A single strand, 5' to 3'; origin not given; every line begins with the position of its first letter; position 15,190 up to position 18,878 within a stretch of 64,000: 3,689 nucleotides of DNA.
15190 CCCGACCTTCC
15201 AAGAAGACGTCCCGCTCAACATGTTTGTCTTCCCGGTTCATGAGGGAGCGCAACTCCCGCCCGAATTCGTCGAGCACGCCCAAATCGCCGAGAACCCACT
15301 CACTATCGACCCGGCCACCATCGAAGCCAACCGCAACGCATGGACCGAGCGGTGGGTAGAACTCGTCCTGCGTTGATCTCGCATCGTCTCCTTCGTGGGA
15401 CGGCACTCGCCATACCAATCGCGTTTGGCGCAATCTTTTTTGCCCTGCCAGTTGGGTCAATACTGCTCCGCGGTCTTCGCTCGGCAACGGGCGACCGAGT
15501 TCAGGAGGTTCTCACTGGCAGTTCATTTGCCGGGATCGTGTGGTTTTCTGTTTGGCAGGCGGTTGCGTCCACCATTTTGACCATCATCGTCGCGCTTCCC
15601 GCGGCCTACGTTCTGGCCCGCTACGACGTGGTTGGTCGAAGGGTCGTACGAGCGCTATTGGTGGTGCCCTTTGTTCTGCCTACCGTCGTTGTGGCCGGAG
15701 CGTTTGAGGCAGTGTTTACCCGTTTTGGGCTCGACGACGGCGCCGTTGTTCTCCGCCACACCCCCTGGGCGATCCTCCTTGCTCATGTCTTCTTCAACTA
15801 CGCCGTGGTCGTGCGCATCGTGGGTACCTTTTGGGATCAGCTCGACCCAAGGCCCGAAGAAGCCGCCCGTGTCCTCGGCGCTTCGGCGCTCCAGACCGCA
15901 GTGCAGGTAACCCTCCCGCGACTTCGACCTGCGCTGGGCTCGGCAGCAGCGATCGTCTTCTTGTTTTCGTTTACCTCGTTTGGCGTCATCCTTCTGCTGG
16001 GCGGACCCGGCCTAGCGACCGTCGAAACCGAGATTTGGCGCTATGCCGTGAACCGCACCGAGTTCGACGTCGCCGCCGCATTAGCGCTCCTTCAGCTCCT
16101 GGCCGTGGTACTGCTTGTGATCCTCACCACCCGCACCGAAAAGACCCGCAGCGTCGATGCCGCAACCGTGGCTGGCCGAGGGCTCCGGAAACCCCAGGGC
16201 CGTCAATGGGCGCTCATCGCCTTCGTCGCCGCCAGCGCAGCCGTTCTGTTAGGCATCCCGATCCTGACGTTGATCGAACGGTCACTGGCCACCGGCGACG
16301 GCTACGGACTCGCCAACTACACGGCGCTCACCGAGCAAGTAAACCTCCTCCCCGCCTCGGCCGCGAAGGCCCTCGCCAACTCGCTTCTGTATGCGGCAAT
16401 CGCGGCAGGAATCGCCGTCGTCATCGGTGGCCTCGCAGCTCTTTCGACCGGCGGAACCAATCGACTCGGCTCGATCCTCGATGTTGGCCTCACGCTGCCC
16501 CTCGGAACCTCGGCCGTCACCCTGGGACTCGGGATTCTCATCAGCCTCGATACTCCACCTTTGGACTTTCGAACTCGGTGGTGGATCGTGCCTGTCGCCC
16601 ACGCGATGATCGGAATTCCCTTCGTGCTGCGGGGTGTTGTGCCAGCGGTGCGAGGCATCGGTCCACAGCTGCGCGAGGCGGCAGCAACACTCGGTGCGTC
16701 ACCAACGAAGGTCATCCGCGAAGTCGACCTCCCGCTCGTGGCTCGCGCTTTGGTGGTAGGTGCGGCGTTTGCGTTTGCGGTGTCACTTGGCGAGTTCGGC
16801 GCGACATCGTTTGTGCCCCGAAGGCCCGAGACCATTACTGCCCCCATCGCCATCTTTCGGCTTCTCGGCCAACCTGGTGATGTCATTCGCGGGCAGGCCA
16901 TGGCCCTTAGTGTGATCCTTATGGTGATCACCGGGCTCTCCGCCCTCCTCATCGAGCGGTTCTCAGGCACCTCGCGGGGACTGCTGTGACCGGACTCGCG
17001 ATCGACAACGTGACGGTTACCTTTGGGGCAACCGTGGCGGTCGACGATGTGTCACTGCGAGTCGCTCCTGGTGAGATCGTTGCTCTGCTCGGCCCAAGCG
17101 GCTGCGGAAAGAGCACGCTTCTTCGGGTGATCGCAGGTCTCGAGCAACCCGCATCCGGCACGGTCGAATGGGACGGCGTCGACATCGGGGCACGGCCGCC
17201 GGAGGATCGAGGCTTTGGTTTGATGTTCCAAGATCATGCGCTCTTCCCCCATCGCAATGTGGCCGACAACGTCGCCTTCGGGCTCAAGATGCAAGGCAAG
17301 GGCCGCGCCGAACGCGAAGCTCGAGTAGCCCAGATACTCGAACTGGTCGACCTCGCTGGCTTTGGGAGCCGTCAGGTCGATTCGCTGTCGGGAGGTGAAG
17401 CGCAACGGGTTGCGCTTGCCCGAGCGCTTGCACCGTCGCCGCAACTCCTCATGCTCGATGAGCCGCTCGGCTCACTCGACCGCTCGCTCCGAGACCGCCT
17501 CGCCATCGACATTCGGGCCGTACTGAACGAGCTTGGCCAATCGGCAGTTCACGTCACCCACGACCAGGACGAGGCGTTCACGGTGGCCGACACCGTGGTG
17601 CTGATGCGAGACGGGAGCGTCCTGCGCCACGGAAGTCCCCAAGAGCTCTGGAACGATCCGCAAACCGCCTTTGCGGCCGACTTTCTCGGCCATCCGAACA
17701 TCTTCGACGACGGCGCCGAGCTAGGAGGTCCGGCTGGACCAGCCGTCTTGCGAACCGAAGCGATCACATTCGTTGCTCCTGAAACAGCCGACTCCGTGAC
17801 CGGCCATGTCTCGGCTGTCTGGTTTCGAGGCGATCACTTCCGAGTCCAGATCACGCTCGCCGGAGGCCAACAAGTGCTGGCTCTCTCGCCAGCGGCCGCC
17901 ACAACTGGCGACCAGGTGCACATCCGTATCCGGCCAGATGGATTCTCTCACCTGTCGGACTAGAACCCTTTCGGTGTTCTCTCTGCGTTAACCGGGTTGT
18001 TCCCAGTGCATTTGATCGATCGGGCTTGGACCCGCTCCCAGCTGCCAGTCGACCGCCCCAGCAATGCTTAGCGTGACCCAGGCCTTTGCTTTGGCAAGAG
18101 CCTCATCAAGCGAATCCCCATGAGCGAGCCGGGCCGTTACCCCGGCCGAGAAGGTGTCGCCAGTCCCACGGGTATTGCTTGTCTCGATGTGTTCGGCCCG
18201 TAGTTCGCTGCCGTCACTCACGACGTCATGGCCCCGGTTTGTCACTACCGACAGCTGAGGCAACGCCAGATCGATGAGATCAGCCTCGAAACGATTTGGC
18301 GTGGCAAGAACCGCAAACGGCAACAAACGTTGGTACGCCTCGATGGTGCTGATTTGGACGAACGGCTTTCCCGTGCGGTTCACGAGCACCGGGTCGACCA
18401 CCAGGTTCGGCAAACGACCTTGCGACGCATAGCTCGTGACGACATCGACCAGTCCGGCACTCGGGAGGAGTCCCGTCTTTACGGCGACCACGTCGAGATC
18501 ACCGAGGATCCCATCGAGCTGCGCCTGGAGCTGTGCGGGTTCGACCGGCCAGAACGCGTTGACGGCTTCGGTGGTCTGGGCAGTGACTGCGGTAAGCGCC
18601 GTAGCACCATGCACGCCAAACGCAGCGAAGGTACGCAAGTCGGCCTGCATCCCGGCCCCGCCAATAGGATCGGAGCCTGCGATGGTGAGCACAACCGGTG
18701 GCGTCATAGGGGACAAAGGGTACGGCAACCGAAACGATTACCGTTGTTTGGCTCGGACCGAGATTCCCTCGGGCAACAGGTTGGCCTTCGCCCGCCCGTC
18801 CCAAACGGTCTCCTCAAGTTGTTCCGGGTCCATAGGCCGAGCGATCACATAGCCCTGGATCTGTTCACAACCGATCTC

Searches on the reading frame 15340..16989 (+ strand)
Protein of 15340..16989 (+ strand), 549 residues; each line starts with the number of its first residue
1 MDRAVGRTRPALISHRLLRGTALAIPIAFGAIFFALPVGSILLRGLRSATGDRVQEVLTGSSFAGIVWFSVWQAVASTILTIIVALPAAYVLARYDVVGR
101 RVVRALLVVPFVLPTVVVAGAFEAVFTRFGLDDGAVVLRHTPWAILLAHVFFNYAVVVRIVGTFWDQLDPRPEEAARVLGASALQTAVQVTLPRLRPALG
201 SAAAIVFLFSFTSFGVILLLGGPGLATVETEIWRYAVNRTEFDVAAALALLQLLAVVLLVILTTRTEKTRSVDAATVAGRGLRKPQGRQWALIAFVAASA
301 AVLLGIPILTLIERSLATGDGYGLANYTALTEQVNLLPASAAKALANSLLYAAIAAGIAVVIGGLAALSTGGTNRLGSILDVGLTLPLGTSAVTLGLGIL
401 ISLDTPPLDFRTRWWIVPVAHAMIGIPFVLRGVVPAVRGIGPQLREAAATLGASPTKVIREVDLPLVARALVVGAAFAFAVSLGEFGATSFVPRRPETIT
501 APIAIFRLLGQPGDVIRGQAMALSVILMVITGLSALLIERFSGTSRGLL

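Call 60: search_protein_families(library=pfam, proteins=[window:15340-16989:+], max_evalue=0.001)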
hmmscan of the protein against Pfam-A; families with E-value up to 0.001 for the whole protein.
window:15340-16989:+ (549 aa): 1 family
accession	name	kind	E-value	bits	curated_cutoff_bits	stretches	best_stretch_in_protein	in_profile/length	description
PF00528.27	BPD_transp_1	-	9.3e-19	68.3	26.4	2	86-261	2-169/184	Binding-protein-dependent transport system inner membrane component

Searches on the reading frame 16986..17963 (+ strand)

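Call 60: search_protein_families(library=pfam, proteins=[window:16986-17963:+], max_evalue=0.001)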
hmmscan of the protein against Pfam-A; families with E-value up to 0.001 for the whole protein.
window:16986-17963:+ (325 aa): 4 families
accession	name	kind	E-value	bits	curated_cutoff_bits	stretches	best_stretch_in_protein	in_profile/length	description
PF00005.33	ABC_tran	-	1.4e-37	129.8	25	1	20-161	2-136/137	ABC transporter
PF08402.16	TOBE_2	-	1.9e-10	41.1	21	1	254-318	2-71/76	TOBE domain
PF20703.3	nSTAND1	-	0.00023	21.3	27.1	1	13-67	17-73/379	Novel STAND NTPase 1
PF13304.12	AAA_21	-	0.00063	20.3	27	0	31-55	1-25/304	AAA domain, putative AbiEii toxin, Type IV TA system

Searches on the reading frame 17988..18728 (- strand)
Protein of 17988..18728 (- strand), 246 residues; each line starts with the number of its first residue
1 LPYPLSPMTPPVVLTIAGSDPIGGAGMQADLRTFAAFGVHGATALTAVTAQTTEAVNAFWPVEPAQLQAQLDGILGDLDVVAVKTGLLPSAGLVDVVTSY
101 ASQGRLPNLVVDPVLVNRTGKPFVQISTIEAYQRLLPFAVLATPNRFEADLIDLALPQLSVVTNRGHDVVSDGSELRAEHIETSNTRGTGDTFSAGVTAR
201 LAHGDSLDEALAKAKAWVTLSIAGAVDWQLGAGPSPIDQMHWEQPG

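Call 8: search_protein_families(library=pfam, proteins=[window:17988-18728:-], max_evalue=0.01)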
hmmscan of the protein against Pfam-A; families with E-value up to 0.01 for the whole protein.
window:17988-18728:- (246 aa): 2 families
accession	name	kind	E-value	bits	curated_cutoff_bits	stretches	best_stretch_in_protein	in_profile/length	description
PF08543.17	Phos_pyr_kin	-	9.5e-55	186.1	27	2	20-152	1-133/246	Phosphomethylpyrimidine kinase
PF00294.29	PfkB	-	2.5e-10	40.6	25.8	1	43-216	92-284/302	pfkB family carbohydrate kinase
